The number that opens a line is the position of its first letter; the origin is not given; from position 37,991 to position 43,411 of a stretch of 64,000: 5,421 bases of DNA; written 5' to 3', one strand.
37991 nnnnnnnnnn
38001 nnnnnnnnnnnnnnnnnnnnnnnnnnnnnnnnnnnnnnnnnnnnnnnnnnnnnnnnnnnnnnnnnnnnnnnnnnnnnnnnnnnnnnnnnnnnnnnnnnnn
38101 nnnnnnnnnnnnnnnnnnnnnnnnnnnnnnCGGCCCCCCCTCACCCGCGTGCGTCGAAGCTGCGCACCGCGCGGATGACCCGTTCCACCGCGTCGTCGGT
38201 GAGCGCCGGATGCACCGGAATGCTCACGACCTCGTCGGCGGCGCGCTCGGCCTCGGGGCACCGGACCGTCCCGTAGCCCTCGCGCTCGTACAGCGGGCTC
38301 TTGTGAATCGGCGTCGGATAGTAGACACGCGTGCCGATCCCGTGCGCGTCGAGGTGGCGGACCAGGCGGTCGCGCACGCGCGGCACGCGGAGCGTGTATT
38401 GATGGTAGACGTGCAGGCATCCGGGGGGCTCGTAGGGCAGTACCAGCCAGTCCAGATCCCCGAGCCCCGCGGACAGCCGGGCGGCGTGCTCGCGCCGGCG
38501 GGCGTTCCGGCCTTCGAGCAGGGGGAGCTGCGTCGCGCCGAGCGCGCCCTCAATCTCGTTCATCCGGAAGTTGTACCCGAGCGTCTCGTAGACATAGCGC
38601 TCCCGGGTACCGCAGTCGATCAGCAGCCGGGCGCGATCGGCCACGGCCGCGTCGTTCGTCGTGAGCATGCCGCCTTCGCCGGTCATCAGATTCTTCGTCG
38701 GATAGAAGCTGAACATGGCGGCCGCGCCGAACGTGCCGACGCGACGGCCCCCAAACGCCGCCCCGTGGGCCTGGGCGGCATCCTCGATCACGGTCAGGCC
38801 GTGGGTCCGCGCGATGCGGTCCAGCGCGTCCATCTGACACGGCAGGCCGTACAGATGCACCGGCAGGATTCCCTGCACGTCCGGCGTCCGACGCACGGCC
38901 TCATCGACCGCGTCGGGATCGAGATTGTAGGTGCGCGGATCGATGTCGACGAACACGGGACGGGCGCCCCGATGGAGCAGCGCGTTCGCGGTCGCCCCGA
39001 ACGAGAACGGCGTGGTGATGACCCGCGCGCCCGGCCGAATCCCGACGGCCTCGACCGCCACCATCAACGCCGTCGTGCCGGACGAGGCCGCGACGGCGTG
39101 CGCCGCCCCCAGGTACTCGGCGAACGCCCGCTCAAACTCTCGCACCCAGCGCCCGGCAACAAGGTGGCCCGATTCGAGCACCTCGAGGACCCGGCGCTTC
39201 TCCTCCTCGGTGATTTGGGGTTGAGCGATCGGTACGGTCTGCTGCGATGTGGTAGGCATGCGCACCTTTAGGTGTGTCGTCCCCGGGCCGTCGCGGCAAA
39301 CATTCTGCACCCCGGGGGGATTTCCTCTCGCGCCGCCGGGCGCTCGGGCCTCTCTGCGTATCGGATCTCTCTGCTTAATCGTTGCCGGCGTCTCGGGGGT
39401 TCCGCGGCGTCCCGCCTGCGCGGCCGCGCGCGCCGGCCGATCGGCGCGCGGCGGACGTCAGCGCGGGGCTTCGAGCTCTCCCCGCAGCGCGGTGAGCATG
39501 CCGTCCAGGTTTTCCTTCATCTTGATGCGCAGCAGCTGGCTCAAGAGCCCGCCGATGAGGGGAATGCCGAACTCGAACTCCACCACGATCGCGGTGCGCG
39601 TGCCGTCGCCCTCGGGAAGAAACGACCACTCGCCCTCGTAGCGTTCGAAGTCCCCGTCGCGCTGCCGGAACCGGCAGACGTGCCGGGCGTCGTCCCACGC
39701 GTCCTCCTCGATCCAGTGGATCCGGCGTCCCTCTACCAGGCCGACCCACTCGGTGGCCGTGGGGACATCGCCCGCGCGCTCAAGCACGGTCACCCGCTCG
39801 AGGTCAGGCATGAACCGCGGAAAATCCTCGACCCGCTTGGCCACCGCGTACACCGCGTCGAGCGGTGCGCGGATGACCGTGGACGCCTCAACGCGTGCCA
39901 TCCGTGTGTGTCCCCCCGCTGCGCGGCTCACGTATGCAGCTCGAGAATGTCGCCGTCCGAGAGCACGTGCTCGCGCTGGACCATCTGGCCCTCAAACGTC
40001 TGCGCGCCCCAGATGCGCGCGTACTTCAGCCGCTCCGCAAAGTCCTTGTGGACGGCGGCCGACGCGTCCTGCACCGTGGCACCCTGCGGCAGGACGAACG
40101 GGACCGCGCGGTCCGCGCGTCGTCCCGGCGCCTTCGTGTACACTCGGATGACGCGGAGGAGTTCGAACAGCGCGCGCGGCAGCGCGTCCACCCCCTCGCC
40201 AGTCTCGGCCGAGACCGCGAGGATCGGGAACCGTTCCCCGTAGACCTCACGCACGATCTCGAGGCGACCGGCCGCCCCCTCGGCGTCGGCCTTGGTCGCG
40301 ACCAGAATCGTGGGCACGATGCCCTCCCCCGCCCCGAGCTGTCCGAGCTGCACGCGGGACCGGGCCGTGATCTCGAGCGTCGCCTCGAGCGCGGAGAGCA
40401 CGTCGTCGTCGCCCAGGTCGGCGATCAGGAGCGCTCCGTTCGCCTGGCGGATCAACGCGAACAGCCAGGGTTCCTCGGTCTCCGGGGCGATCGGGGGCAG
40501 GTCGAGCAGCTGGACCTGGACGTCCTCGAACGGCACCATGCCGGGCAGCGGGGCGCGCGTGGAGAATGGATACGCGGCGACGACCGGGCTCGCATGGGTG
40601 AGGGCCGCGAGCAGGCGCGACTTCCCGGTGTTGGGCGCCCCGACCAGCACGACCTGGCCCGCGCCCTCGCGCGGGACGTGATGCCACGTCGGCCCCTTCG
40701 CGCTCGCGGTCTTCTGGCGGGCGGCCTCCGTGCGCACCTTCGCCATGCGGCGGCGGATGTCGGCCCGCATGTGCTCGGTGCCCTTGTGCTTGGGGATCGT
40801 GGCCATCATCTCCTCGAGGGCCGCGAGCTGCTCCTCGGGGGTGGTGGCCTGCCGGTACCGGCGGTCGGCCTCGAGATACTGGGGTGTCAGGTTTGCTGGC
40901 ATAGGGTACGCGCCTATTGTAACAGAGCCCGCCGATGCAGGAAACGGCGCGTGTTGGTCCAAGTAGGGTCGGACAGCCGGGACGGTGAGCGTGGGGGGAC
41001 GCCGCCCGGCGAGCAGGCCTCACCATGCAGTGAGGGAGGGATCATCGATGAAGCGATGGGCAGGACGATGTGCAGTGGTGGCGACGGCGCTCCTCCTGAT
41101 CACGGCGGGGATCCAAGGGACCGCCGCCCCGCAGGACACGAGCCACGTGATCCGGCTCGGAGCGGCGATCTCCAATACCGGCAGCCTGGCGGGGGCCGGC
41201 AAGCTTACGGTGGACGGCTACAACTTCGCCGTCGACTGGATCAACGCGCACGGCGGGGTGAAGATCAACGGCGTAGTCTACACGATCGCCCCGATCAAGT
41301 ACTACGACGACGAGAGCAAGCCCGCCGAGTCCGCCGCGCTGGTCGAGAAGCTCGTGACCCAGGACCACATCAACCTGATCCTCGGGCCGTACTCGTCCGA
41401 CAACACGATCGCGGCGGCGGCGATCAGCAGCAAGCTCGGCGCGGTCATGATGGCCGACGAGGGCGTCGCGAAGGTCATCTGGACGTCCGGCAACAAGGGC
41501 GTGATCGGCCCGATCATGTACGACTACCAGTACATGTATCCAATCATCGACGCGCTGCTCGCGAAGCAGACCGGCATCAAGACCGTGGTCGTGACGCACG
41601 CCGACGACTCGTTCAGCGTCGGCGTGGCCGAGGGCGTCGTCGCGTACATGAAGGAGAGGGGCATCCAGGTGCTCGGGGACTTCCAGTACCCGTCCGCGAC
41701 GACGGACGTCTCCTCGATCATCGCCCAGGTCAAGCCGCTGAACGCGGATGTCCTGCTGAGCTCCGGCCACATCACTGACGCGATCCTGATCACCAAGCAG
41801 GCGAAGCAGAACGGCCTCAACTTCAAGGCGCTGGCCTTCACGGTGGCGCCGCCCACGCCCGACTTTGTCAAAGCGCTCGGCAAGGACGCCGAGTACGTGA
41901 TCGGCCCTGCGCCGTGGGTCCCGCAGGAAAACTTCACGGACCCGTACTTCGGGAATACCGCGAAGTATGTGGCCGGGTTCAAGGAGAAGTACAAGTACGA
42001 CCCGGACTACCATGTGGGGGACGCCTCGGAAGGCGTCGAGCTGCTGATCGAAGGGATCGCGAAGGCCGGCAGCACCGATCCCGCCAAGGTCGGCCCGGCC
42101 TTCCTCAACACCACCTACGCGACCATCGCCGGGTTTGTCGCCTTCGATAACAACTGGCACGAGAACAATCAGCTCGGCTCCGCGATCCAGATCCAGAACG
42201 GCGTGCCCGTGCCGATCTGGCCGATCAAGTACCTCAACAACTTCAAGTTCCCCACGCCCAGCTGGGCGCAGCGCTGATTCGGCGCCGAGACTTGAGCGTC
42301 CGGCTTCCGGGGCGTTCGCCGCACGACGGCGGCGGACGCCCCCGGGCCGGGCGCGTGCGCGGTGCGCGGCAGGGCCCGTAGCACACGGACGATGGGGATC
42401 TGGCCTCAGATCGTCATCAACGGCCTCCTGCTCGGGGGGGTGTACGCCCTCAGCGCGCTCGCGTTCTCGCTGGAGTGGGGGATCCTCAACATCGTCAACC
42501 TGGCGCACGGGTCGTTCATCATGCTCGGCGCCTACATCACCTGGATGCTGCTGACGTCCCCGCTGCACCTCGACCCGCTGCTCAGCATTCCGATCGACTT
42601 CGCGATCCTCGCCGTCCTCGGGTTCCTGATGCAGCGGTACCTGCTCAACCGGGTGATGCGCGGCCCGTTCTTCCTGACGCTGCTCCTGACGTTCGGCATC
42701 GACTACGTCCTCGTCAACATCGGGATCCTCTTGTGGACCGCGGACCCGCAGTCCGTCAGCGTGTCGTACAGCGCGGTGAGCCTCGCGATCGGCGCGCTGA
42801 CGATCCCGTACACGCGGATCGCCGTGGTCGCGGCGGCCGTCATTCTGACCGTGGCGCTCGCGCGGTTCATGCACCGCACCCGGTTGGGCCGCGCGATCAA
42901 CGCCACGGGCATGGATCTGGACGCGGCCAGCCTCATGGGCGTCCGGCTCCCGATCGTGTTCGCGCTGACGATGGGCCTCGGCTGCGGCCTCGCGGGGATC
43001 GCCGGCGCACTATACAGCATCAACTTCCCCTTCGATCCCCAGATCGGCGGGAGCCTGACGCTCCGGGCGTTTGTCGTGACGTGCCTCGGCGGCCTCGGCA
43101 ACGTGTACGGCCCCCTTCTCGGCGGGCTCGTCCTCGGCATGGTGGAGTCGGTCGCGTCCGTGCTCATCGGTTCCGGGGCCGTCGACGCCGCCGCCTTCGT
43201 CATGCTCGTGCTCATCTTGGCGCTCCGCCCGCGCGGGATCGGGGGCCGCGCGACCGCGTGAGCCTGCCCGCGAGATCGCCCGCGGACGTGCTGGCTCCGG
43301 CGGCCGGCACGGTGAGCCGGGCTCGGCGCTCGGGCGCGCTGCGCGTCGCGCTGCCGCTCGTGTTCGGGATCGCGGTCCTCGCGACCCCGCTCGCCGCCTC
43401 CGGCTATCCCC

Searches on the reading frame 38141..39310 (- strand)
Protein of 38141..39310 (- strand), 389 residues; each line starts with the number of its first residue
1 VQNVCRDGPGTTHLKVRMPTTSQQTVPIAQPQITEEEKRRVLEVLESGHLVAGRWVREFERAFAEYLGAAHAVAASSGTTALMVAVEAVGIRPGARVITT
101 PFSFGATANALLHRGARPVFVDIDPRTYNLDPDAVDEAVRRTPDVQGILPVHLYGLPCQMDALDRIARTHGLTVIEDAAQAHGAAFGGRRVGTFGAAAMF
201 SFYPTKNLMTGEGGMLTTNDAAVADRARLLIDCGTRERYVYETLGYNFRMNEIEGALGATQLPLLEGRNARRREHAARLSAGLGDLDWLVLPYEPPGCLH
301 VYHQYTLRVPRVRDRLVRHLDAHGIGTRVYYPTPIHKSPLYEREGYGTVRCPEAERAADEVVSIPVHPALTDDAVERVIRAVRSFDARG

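Call 12: search_protein_families(library=pfam, proteins=[window:38141-39310:-], max_evalue=0.001)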
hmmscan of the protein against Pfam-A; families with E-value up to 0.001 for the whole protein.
window:38141-39310:- (389 aa): 2 families
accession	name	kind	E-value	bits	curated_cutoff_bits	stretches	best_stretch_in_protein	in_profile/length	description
PF01041.23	DegT_DnrJ_EryC1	-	5.2e-124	414.5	19.8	1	32-383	2-360/360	DegT/DnrJ/EryC1/StrS aminotransferase family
PF01212.27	Beta_elim_lyase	-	3.3e-07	30.4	27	1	54-229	32-222/288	Beta-eliminating lyase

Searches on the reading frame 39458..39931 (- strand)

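Call 12: search_protein_families(library=pfam, proteins=[window:39458-39931:-], max_evalue=0.001)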
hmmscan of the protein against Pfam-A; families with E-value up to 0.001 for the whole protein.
window:39458-39931:- (157 aa): 2 families
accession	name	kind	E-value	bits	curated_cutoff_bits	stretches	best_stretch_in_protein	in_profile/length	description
PF03364.25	Polyketide_cyc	-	1.5e-22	80.7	23.4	1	20-145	1-125/126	Polyketide cyclase / dehydrase and lipid transport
PF10604.15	Polyketide_cyc2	-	2.1e-18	67.4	27.4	1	11-154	1-142/142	Polyketide cyclase / dehydrase and lipid transport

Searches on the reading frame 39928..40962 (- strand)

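Call 12: search_protein_families(library=pfam, proteins=[window:39928-40962:-], max_evalue=0.001)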
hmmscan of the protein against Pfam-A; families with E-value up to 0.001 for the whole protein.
window:39928-40962:- (344 aa): 3 families
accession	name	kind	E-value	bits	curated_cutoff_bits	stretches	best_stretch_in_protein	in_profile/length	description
PF02824.27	TGS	-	1.6e-14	54.1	22.2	1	272-344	1-60/60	TGS domain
PF01926.29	MMR_HSR1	-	1.1e-12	48.5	21.9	1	103-184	1-85/113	50S ribosome-binding GTPase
PF02421.24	FeoB_N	-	3.8e-07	30.2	27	1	103-157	2-56/156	Ferrous iron transport protein B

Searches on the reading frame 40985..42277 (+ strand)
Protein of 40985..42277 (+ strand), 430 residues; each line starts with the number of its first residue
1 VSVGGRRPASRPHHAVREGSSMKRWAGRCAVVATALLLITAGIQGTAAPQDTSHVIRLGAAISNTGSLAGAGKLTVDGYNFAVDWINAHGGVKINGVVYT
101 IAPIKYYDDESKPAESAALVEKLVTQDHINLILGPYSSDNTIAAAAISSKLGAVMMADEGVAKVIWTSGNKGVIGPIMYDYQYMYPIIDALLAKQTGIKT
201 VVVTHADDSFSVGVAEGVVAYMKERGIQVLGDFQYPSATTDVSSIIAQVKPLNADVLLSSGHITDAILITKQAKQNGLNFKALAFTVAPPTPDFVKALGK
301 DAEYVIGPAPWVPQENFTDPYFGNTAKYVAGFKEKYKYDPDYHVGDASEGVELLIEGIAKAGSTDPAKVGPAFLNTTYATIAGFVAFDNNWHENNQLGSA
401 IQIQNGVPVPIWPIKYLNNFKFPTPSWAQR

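Call 12: search_protein_families(library=pfam, proteins=[window:40985-42277:+], max_evalue=0.001)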
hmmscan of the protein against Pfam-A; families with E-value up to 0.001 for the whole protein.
window:40985-42277:+ (430 aa): 3 families
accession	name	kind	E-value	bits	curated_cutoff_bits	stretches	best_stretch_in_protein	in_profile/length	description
PF13458.12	Peripla_BP_6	-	1.7e-49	169.8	31.7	1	56-404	2-339/343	Periplasmic binding protein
PF13433.12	Peripla_BP_5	-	1.6e-16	60.9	27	2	56-139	1-79/363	Periplasmic binding protein domain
PF01094.35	ANF_receptor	-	2.9e-05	23.7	25.4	1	80-284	7-208/353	Receptor family ligand binding region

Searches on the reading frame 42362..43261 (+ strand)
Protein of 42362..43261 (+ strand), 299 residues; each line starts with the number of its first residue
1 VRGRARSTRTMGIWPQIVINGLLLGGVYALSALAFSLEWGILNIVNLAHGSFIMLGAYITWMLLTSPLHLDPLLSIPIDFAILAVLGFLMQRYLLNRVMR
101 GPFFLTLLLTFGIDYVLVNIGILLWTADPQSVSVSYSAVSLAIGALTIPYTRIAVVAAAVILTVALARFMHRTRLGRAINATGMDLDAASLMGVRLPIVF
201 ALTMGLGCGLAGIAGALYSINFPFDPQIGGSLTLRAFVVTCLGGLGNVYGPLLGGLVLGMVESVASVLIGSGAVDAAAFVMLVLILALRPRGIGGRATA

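Call 12: search_protein_families(library=pfam, proteins=[window:42362-43261:+], max_evalue=0.001)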
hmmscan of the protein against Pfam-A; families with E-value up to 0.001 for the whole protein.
window:42362-43261:+ (299 aa): 1 family
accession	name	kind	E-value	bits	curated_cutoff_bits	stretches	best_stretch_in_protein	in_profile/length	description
PF02653.21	BPD_transp_2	-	1.3e-36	126.6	26.8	1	18-287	2-267/269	Branched-chain amino acid transport system / permease component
